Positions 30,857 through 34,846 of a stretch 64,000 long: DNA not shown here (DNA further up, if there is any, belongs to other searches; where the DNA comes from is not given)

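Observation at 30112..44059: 14-kb surface-apparatus island: duplicated pilin-like-plus-giant-Cys-rich-protein modules, three lipobox proteins and a four-gene pilin-like operon, bracketed by RHH and wHTH regulators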

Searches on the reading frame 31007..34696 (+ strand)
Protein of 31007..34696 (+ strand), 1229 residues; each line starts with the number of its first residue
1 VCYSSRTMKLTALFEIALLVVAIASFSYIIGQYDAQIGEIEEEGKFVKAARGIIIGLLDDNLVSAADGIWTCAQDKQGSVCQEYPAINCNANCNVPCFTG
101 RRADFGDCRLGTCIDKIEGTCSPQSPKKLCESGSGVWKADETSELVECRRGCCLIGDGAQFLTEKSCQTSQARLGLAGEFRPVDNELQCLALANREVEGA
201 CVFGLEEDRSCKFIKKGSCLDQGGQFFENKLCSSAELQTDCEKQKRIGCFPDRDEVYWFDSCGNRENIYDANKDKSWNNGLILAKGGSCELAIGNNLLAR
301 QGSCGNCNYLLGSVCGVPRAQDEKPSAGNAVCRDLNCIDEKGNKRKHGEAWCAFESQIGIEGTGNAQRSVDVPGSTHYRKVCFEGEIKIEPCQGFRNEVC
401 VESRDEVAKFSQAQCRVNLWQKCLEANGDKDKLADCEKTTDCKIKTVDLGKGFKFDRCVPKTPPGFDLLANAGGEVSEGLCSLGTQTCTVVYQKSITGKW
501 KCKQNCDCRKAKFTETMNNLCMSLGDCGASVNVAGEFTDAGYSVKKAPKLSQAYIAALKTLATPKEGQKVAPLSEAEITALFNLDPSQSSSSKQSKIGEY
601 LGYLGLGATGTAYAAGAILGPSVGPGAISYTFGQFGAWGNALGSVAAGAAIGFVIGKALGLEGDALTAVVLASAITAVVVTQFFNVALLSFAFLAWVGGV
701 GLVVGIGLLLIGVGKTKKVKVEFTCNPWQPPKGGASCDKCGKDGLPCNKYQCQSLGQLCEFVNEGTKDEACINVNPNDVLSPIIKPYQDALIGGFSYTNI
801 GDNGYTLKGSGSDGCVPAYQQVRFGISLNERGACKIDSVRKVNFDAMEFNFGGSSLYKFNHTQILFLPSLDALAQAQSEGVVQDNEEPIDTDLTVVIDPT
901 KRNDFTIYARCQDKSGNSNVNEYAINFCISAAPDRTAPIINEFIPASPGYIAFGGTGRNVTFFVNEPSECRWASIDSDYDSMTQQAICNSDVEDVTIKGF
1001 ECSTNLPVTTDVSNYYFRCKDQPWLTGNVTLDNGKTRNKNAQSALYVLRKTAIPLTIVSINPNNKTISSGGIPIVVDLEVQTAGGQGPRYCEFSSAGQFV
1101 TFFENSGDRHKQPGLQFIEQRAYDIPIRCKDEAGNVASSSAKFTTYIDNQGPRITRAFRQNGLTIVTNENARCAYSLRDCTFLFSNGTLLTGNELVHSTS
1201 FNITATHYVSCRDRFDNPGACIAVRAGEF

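Call 6: search_protein_families(library=pfam, max_evalue=0.1, proteins=[window:31007-34696:+])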
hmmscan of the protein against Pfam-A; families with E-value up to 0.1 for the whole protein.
window:31007-34696:+ (1229 aa): 0 families

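Call 13: search_protein_families(library=ncbifam, max_evalue=0.1, proteins=[window:31007-34696:+])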
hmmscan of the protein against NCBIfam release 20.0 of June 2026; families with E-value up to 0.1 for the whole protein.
window:31007-34696:+ (1229 aa): 0 families

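Call 14: search_solved_structures(query=window:31007-34696:+, max_evalue=1)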
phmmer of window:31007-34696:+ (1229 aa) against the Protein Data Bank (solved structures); distinct sequences matched with E-value up to 1: 0.

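Call 15: find_homologous_proteins(query=window:31007-34696:+, max_evalue=0.001)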
Query window:31007-34696:+ (1229 aa): 448 proteins with E <= 0.001 among 4628 candidates; the best 120 are listed.
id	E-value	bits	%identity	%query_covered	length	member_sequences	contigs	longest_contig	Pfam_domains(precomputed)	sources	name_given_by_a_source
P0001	0.0e+0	2850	100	99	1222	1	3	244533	-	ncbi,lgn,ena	ncbi:MAG: Yip1 family protein [Nanoarchaeota archaeon]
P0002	0.0e+0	1906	66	99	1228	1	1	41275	-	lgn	-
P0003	0.0e+0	1713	59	99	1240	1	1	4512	-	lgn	-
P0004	0.0e+0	1701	59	99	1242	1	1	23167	-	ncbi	-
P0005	0.0e+0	1598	57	99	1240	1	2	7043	-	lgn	-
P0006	0.0e+0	1300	49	99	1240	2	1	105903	-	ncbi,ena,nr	ncbi:MAG: hypothetical protein IIA87_02045 [Nanoarchaeota archaeon]|nr:hypothetical protein [Nanoarc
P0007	0.0e+0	1227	46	99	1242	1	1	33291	PF19077.7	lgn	-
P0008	0.0e+0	1219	46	99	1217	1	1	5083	-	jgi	jgi:hypothetical protein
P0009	0.0e+0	1201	45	100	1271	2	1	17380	-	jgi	-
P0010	0.0e+0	1198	46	99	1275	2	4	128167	-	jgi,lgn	jgi:hypothetical protein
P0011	0.0e+0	1197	46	100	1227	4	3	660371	-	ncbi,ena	-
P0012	0.0e+0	1187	46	99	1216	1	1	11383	-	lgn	-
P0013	0.0e+0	1187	46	99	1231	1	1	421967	-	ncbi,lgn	-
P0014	0.0e+0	1185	45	99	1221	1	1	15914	-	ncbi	-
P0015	0.0e+0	1174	45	99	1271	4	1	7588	-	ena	-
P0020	0.0e+0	1150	43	70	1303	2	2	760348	-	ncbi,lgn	-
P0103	1.3e-265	902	39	99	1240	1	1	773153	-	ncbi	-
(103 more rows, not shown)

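Call 16: find_encoding_contigs(protein=P0103, flank=10000, max_places=2)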
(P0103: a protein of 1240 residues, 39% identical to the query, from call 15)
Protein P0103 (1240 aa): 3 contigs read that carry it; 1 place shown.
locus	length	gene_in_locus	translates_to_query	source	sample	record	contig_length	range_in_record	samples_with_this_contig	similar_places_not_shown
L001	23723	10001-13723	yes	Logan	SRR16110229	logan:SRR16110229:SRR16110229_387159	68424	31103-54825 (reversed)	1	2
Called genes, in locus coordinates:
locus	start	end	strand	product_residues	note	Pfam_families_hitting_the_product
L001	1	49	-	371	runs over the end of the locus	-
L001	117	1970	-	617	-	-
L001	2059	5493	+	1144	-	PF13385:Laminin_G_3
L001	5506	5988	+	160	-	PF07705:CARDB (weak)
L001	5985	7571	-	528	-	PF21686:LigD_Prim-Pol (faint), PF01896:DNA_primase_S (faint)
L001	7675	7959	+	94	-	-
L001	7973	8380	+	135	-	-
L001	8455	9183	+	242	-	PF00705:PCNA_N, PF02747:PCNA_C (weak)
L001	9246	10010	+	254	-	-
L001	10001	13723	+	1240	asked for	-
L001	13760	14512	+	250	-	-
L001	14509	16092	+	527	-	-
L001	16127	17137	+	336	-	PF00953:Glycos_transf_4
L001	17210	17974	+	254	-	-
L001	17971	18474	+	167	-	-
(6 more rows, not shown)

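Call 17: find_encoding_contigs(protein=P0020, flank=10000, max_places=2)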
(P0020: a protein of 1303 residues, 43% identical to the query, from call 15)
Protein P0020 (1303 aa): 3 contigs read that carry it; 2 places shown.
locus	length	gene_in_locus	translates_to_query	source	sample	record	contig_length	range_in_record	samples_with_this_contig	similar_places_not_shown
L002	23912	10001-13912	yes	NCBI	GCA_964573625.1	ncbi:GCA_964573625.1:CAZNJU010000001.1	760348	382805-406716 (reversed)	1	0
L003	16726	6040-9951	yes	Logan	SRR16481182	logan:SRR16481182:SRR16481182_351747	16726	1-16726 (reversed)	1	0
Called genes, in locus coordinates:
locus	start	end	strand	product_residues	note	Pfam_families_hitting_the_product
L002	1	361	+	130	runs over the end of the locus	PF24608:PDDEXK_15 (weak), PF01870:Hjc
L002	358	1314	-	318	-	PF00890:FAD_binding_2 (faint), PF01134:GIDA (faint), PF07992:Pyr_redox_2, PF13738:Pyr_redox_3, PF00070:Pyr_redox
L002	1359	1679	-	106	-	-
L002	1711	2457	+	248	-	PF00565:SNase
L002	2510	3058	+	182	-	-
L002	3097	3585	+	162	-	PF27325:MJ0538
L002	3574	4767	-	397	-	-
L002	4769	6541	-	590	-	-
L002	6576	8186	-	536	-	PF01896:DNA_primase_S (faint)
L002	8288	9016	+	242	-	PF00705:PCNA_N, PF02747:PCNA_C (weak)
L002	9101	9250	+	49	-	-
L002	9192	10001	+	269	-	-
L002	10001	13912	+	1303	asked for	-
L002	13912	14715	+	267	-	-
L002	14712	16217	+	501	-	-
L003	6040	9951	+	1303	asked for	-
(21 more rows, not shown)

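Call 22: find_related_loci(query=A1, collection=genome_contigs, flank=10000)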
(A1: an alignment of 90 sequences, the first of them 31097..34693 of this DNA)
Query A1 (1199 aa) in genome_contigs; peptide patterns used: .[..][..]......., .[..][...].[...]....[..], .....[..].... (x = any residue, [..] = any of these).
599 stretches matched a pattern (row limit reached: there are more); 492 encode a relative of the query (tblastn E <= 1e-3); the best 80 are kept; 80 distinct loci.
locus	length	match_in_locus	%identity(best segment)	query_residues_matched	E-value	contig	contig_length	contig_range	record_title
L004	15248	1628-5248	60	13-1199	0e+0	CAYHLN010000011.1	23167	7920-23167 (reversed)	MAG TPA_asm: Candidatus Woesearchaeota archaeon isolate ERP119705_co13_477 genome assembly, contig: NODE_2729_length_231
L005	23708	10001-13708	46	13-1195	0e+0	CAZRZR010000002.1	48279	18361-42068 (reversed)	MAG TPA_asm: Candidatus Woesearchaeota archaeon isolate SRP342105_co2_377 genome assembly, contig: NODE_665_length_48279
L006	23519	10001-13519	46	13-1197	0e+0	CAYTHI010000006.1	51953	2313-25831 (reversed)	MAG TPA_asm: Candidatus Woesearchaeota archaeon isolate SRP269290_co7_531 genome assembly, contig: NODE_142_length_51953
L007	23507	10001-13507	46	13-1197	0e+0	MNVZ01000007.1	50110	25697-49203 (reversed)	MAG: Candidatus Pacearchaeota archaeon CG1_02_39_14 cg1_0.2_scaffold_331_c, whole genome shotgun sequence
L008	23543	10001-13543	46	9-1197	0e+0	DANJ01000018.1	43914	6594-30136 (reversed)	MAG TPA_asm: Candidatus Pacearchaeota archaeon UBA92 UBA92_contig_951, whole genome shotgun sequence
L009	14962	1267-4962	42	2-1197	0e+0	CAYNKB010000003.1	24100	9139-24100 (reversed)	MAG TPA_asm: Candidatus Woesearchaeota archaeon isolate SRP050083_co1_132 genome assembly, contig: NODE_794_length_24100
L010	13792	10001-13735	43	13-1195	0e+0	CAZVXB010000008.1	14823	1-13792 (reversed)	MAG TPA_asm: Candidatus Woesearchaeota archaeon isolate SRP342105_co2_146 genome assembly, contig: NODE_4257_length_1482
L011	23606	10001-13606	49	13-1199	0e+0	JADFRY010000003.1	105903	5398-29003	MAG: Nanoarchaeota archaeon isolate B8T1B11 B8T1B11_NODE38, whole genome shotgun sequence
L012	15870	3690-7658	38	23-1197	0e+0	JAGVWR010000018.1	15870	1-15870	Candidatus Pacearchaeota archaeon isolate RIFCSPLOWO2_01_FULL_32_14 rifcsplowo2_01_scaffold_8330, whole genome shotgun s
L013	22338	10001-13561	40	11-1197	0e+0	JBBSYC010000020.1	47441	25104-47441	MAG: Nanoarchaeota archaeon isolate H51-bin075_1 H51_bin075_1_000000000020, whole genome shotgun sequence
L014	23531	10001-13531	42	12-1197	0e+0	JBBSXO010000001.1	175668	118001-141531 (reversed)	MAG: Nanoarchaeota archaeon isolate H41-bin051_1 H41_bin051_1_000000000001, whole genome shotgun sequence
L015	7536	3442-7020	42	12-1197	0e+0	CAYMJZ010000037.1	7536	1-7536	MAG TPA_asm: Candidatus Woesearchaeota archaeon isolate SRP192515_co2_211 genome assembly, contig: NODE_8678_length_7536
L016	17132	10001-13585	42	12-1197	0e+0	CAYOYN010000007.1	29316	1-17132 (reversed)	MAG TPA_asm: Candidatus Woesearchaeota archaeon isolate SRP278252_co1_545 genome assembly, contig: NODE_2517_length_2931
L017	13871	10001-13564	40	10-1197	0e+0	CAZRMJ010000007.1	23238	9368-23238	MAG TPA_asm: Candidatus Woesearchaeota archaeon isolate SRP342105_co2_376 genome assembly, contig: NODE_2214_length_2323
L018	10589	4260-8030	38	14-1197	0e+0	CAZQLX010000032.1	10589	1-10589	MAG TPA_asm: Candidatus Woesearchaeota archaeon isolate SRP269290_co4_197 genome assembly, contig: NODE_4932_length_1058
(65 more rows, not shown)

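Call 33: predict_structure(alignment_id=A1)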
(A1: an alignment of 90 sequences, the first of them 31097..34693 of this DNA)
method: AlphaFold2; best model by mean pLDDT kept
length: 1199 residues; sequences in the alignment: 90
mean_pLDDT: 83.9   pTM: 0.64
mean pLDDT of the five models: 83.9, 83.0, 81.9, 80.8, 79.7
residues with pLDDT >= 90: 633; 70-90: 381; 50-70: 91; < 50: 94
segments of 3 or more residues with pLDDT < 50: 1-11, 30-37, 574-619, 630-632, 647-660, 855-858, 860-863
pLDDT, mean of each block of 10 residues (from residue 1): 34 73 68 52 89 87 88 85 90 91 90 86 82 90 83 78 73 77 87 88 90 92 91 92 87 85 78 88 90 88 92 92 96 96 97 94 95 88 94 92 94 96 94 95 89 94 82 91 98 97 97 93 97 93 87 78 72 40 33 31 30 39 55 53 50 44 57 65 76 96 96 94 97 92 94 96 92 94 86 94 94 92 94 88 74 51 66 91 96 93 78 92 91 93 95 92 83 94 95 69 71 93 94 90 88 92 88 90 90 95 93 90 91 93 94 90 93 91 90 78
secondary structure, 60 per line:
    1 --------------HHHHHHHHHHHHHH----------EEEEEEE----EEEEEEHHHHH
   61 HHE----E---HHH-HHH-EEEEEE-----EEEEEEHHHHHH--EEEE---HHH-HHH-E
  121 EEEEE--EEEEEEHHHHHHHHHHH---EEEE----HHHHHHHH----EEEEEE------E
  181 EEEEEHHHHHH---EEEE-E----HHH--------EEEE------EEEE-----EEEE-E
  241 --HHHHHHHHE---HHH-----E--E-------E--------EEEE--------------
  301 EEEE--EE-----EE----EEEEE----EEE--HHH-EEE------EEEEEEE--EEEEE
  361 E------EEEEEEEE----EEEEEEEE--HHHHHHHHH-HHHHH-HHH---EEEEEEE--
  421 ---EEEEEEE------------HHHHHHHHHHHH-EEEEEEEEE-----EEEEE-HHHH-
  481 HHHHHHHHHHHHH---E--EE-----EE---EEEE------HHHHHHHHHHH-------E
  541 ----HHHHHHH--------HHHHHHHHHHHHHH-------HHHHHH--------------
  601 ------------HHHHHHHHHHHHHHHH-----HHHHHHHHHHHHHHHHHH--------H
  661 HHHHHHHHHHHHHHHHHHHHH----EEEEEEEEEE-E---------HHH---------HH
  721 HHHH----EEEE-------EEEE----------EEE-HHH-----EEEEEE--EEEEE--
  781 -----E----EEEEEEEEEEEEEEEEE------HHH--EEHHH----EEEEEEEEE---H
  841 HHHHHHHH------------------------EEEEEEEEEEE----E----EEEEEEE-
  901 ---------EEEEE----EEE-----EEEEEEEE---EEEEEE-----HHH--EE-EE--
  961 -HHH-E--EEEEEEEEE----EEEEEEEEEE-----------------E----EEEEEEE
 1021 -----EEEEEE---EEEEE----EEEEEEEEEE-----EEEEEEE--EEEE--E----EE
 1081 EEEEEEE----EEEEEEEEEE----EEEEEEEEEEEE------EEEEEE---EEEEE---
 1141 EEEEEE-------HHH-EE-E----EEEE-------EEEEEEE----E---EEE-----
elements in order (helices of 4 or more, strands of 3 or more residues): H15-28 E39-45 E50-55 H56-62 E80-85 E91-96 H97-102 E105-108 E120-125 E128-133 H134-144 E148-151 H156-163 E168-173 E180-185 H186-191 E195-198 E216-219 E226-229 E235-238 H243-250 E283-286 E301-304 E320-324 E329-331 E338-340 E347-353 E356-361 E368-375 E380-387 H390-398 H400-404 E412-418 E424-430 H443-454 E456-464 E470-474 H476-479 H481-493 E512-515 H522-532 H545-551 H560-573 H581-586 H613-628 H634-651 H660-681 E686-695 H719-724 E729-732 E740-743 E754-756 E766-771 E774-778 E791-807 E828-836 H840-848 E873-883 E893-899 E910-914 E919-921 E927-934 E938-943 E969-977 E982-991 E1014-1020 E1026-1031 E1035-1039 E1044-1053 E1059-1065 E1068-1071 E1079-1087 E1092-1101 E1106-1117 E1124-1129 E1133-1137 E1141-1146 E1166-1169 E1177-1183 E1192-1194

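Call 35: fold_search(model_id=the predicted structure, library=pdb)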
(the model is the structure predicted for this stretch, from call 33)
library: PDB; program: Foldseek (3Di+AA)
matches with E <= 10: 1399; with E <= 0.001: 383
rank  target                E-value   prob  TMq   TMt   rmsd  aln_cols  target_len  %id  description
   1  4y61_A                5.1e-11  1.00  0.10  0.25  22.0       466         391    9  Crystal structure of the complex between Slitrk2 LRR1 and PTP delta Ig1-Fn1 (released 2015-06-03)
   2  9flw_A                1.7e-10  1.00  0.12  0.22  35.4       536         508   14  CryoEM structure of the fragment-6 (3571-4078) in the grappling hook protein A (GhpA) in the bacterium Aureispira sp.  (released 2024-10-16)
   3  3b43                  1.9e-10  1.00  0.11  0.18  16.5       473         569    8  I-band fragment I65-I70 from titin (released 2008-01-22)
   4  5v5x_D                5.7e-10  1.00  0.09  0.18  28.7       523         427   12  Protocadherin gammaB7 EC3-6 cis-dimer structure (released 2017-11-01)
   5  6xi3                  6.0e-10  1.00  0.10  0.22  24.9       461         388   14  Crystal structure of tetra-tandem repeat in extending region of large adhesion protein (released 2020-10-14)
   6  5lf5_A                9.7e-10  1.00  0.10  0.18  29.8       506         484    9  Myelin-associated glycoprotein (MAG) deglycosylated full extracellular domain with co-purified ligand (released 2016-12-14)
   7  9ijj_O                9.7e-10  1.00  0.10  0.09  35.2       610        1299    8  In situ structure of the central apparatus in mouse sperm axoneme. (released 2025-06-04)
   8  9ijj_C                1.1e-09  1.00  0.10  0.11  34.1       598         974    7  In situ structure of the central apparatus in mouse sperm axoneme. (released 2025-06-04)
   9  5iry_A                1.4e-09  1.00  0.09  0.15  24.3       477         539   10  Crystal structure of human Desmocollin-1 ectodomain (released 2016-06-22)
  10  5v5x_A                2.0e-09  1.00  0.10  0.21  28.0       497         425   11  Protocadherin gammaB7 EC3-6 cis-dimer structure (released 2017-11-01)
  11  5v5x_B                2.2e-09  1.00  0.10  0.20  26.9       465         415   11  Protocadherin gammaB7 EC3-6 cis-dimer structure (released 2017-11-01)
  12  5xwt_A                3.6e-09  1.00  0.11  0.24  21.0       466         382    9  Crystal structure of PTPdelta Ig1-Fn1 in complex with SALM5 LRR-Ig (released 2018-06-06)
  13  8k53_A                4.2e-09  1.00  0.12  0.17  14.3       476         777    9  Structure of the Dimeric Human CNTN2 Ig 1-6-FNIII 1-2 Domain in an Asymmetric State (released 2023-12-06)
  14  5xwt_C                5.5e-09  1.00  0.12  0.27  20.9       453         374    9  Crystal structure of PTPdelta Ig1-Fn1 in complex with SALM5 LRR-Ig (released 2018-06-06)
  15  7q1y_A                5.5e-09  1.00  0.09  0.09  30.4       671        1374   10  X-ray structure of human A2ML1 (released 2022-04-20)
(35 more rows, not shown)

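Call 77: find_related_loci(query=A1, collection=viral_contigs, flank=10000)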
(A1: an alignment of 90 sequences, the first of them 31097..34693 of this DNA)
Query A1 (1199 aa) in viral_contigs; peptide patterns used: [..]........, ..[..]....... (x = any residue, [..] = any of these).
35 stretches matched a pattern, but none encodes a relative of the query by tblastn (E <= 1e-3).

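Call 86: search_protein_families(library=phrogs, max_evalue=0.01, proteins=[window:31007-34696:+])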
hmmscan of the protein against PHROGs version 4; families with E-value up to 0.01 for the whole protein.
window:31007-34696:+ (1229 aa): 0 families

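Call 87: search_protein_families(library=padloc, max_evalue=0.01, proteins=[window:31007-34696:+])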
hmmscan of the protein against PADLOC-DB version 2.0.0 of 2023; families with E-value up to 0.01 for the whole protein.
window:31007-34696:+ (1229 aa): 0 families
